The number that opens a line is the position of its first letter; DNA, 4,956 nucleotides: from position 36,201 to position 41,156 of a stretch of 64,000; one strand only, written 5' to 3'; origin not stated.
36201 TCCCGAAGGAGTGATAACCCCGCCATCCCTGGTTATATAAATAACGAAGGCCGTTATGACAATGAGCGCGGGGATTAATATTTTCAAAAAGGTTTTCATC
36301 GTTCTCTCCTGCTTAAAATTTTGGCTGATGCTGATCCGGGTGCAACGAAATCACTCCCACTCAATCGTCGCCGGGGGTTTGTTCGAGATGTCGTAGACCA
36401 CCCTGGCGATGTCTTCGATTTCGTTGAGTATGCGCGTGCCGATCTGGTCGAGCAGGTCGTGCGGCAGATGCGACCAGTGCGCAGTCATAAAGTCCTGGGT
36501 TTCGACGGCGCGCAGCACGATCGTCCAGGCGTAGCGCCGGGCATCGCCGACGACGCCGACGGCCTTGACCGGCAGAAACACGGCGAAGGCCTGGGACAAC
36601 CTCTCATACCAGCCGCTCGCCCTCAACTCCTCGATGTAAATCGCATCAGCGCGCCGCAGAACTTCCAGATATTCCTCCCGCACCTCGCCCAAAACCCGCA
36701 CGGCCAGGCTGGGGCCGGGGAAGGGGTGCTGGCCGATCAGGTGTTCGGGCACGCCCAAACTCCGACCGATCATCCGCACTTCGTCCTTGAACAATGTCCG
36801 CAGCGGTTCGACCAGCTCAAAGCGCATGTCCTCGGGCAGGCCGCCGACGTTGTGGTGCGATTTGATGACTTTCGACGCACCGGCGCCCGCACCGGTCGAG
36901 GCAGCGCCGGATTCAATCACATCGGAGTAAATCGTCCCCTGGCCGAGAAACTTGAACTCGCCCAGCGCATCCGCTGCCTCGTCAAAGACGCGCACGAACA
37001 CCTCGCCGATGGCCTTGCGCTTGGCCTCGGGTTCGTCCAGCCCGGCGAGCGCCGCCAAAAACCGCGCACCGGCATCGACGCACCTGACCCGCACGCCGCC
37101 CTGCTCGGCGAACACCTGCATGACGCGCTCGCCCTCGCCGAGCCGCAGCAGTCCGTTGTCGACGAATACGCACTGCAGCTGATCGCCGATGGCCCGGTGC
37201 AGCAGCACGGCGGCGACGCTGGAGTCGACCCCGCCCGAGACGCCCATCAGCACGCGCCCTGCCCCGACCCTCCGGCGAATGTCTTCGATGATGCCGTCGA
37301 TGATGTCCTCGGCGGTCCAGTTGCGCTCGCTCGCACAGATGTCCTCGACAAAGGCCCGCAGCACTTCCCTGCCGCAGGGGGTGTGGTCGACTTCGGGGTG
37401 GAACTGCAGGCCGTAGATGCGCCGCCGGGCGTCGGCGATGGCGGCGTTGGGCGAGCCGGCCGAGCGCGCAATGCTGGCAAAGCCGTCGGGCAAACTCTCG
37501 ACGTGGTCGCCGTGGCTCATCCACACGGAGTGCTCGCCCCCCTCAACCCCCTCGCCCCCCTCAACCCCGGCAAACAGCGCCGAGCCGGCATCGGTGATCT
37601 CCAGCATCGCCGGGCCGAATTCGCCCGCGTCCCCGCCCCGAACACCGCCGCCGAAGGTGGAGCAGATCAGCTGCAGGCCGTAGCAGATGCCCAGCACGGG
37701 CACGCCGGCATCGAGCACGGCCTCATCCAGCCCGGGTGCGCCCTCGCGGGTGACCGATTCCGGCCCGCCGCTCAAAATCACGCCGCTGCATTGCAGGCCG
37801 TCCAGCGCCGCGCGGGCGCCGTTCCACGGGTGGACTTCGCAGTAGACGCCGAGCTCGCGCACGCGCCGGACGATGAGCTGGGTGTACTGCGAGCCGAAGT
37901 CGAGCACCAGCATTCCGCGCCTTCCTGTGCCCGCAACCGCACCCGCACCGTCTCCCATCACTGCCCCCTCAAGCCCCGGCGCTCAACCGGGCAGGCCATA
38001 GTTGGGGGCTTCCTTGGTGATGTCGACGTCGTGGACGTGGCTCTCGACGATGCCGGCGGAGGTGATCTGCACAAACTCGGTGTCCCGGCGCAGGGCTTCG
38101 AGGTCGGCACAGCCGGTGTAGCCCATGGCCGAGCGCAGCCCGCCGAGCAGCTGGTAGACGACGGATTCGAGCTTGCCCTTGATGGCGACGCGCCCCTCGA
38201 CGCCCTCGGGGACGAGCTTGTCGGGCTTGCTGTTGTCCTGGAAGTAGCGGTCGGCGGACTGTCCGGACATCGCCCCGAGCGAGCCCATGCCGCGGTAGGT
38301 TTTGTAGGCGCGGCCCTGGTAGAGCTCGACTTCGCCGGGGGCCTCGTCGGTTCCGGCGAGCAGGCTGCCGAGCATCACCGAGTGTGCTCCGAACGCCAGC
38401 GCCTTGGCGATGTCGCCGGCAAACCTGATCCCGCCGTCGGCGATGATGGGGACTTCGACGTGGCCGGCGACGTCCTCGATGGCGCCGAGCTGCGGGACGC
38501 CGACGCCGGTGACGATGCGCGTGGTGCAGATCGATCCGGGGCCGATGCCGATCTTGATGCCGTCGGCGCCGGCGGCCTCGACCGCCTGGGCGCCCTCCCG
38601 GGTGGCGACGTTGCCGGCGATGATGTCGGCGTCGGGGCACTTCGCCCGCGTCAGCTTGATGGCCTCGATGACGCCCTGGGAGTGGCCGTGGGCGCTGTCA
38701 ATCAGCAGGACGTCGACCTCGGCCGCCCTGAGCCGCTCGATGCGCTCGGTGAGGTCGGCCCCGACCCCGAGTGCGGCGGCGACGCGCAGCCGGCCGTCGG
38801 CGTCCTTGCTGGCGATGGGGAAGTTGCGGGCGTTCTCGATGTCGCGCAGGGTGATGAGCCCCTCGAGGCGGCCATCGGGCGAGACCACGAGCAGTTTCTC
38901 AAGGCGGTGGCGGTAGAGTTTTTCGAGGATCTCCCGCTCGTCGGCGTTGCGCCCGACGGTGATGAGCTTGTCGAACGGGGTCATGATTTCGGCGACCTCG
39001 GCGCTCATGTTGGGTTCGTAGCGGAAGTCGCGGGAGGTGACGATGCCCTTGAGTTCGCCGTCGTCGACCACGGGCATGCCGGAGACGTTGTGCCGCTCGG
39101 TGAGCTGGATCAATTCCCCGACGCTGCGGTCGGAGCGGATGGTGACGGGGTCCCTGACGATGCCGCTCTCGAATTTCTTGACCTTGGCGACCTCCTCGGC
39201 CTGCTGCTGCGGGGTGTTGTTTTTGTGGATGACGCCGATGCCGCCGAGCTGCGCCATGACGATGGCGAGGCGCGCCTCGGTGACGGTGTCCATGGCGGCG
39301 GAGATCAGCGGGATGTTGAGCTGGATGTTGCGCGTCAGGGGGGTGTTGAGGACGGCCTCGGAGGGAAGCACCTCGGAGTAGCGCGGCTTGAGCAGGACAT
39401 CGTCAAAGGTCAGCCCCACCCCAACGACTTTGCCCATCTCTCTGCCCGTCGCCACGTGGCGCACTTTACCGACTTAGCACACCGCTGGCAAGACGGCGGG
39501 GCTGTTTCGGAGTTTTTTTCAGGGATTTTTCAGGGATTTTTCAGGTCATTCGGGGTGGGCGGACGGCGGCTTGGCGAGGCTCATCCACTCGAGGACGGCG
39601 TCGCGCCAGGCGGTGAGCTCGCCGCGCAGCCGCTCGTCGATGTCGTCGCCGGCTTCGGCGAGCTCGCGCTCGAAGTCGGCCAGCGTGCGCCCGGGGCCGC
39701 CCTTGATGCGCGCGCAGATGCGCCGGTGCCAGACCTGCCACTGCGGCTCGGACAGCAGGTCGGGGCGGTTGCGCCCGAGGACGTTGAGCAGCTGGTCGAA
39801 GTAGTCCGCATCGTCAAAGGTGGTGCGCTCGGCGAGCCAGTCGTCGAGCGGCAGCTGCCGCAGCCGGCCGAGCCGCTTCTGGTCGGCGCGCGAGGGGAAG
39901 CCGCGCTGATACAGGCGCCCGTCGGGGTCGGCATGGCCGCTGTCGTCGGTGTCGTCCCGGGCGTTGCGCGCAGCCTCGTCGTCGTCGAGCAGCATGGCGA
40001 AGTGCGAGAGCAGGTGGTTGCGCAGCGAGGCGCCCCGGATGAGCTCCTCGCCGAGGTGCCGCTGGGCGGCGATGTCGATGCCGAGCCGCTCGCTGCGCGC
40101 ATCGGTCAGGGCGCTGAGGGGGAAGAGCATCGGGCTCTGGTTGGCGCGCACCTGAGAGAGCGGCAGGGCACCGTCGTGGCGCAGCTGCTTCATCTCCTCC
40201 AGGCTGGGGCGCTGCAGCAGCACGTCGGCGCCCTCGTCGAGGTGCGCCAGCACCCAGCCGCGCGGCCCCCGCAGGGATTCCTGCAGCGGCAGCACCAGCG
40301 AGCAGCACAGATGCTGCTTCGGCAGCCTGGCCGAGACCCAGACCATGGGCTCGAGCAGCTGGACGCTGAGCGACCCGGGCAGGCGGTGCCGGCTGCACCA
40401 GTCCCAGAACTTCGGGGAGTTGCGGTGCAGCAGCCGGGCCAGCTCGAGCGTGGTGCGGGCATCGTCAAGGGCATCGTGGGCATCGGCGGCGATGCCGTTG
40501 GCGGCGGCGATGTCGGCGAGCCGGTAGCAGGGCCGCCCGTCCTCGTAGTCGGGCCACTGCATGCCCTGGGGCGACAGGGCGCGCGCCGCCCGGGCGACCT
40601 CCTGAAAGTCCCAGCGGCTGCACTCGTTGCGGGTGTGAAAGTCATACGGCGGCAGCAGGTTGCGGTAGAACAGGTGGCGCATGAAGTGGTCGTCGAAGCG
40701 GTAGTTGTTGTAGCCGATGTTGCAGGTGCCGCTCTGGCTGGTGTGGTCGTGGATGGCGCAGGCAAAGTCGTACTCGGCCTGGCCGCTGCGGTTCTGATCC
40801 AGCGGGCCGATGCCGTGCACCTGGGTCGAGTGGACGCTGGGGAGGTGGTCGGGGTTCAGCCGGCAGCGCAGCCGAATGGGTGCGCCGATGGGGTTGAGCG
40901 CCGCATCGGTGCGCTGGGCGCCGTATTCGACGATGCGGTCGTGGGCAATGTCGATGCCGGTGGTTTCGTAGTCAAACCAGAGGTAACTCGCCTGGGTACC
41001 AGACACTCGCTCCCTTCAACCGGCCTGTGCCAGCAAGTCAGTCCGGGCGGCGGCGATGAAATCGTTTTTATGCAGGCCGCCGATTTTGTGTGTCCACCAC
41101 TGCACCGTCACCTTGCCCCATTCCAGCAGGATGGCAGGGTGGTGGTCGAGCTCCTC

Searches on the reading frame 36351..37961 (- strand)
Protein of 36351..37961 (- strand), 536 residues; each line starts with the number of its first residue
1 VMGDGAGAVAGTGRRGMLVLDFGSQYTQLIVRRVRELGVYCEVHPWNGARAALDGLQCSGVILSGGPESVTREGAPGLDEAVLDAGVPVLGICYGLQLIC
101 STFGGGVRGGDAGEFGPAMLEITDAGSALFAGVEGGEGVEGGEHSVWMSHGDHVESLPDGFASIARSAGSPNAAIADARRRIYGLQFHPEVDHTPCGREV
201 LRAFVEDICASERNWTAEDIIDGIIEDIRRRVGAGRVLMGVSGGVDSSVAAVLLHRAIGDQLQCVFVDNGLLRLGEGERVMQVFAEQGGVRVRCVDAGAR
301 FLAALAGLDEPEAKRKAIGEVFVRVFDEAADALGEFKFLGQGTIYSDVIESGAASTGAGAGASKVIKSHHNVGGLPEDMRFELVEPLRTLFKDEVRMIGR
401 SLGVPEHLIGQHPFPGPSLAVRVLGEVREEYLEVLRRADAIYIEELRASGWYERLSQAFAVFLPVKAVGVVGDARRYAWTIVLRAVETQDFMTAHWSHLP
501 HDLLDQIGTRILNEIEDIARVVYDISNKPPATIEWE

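Call 13: search_protein_families(library=pfam, proteins=[window:36351-37961:-], max_evalue=0.01)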
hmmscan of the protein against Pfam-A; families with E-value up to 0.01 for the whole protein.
window:36351-37961:- (536 aa): 5 families
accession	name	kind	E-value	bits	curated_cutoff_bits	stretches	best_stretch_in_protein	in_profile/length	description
PF00958.27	GMP_synt_C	-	3.9e-40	136.2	27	1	444-535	1-92/92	GMP synthase C terminal domain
PF00117.34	GATase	-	3.3e-39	135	22.8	1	18-206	1-188/190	Glutamine amidotransferase class-I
PF02540.23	NAD_synthase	-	4.9e-09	36.1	21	1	225-261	9-45/242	NAD synthase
PF07722.19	Peptidase_C26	-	3.9e-06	27.2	20.5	1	80-106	99-125/219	Peptidase C26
PF03054.22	tRNA_Me_trans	-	0.00028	21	20.6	1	236-268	2-33/202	tRNA methyl transferase HUP domain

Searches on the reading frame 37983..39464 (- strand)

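Call 13: search_protein_families(library=pfam, proteins=[window:37983-39464:-], max_evalue=0.01)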
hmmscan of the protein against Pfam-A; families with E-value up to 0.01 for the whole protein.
window:37983-39464:- (493 aa): 9 families
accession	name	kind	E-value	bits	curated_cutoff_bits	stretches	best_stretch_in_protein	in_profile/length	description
PF00478.31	IMPDH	-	2.6e-153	510.5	25.6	1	17-478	1-345/345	IMP dehydrogenase / GMP reductase domain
PF00571.33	CBS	-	1.6e-21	76.8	24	2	103-148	6-52/57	CBS domain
PF03060.21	NMO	-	1.2e-09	38.5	28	1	281-377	138-233/331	Nitronate monooxygenase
PF01070.24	FMN_dh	-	6.8e-08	32.4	24.9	1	286-368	226-304/350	FMN-dependent dehydrogenase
PF00977.27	His_biosynth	-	1e-05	25.6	23.6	1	326-368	62-104/228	Histidine biosynthesis protein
PF05690.20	ThiG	-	1.8e-05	24.7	23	1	315-374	153-212/247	Thiazole biosynthesis protein ThiG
PF02581.23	TMP-TENI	-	0.0033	17.3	27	1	270-365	86-176/180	Thiamine monophosphate synthase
PF01645.23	Glu_synthase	-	0.0042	16.8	20.4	1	291-367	228-305/369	Conserved region in glutamate synthase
PF01081.25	Aldolase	-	0.0095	15.8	27.8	0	261-303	42-84/196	KDPG and KHG aldolase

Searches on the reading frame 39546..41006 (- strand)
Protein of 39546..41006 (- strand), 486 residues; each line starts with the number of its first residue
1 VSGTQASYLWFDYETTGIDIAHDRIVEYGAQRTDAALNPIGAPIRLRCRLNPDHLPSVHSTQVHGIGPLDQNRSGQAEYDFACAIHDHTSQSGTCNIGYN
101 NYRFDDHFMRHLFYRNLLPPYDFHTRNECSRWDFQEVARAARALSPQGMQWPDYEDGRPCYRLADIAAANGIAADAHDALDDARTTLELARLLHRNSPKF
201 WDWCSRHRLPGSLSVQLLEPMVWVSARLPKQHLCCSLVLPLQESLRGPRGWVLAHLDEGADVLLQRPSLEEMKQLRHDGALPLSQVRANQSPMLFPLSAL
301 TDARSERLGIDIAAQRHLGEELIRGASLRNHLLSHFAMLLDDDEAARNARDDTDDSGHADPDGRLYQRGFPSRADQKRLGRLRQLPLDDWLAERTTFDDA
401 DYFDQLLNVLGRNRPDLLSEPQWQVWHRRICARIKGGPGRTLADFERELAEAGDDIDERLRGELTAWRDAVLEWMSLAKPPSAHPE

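Call 13: search_protein_families(library=pfam, proteins=[window:39546-41006:-], max_evalue=0.01)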
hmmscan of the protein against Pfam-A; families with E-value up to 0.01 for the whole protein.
window:39546-41006:- (486 aa): 2 families
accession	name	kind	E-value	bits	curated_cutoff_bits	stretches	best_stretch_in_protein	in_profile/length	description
PF08411.15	Exonuc_X-T_C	-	8.5e-28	97.7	27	1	212-456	9-250/269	Exonuclease C-terminal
PF00929.31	RNase_T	-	2.5e-17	64.4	24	1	9-189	1-163/164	Exonuclease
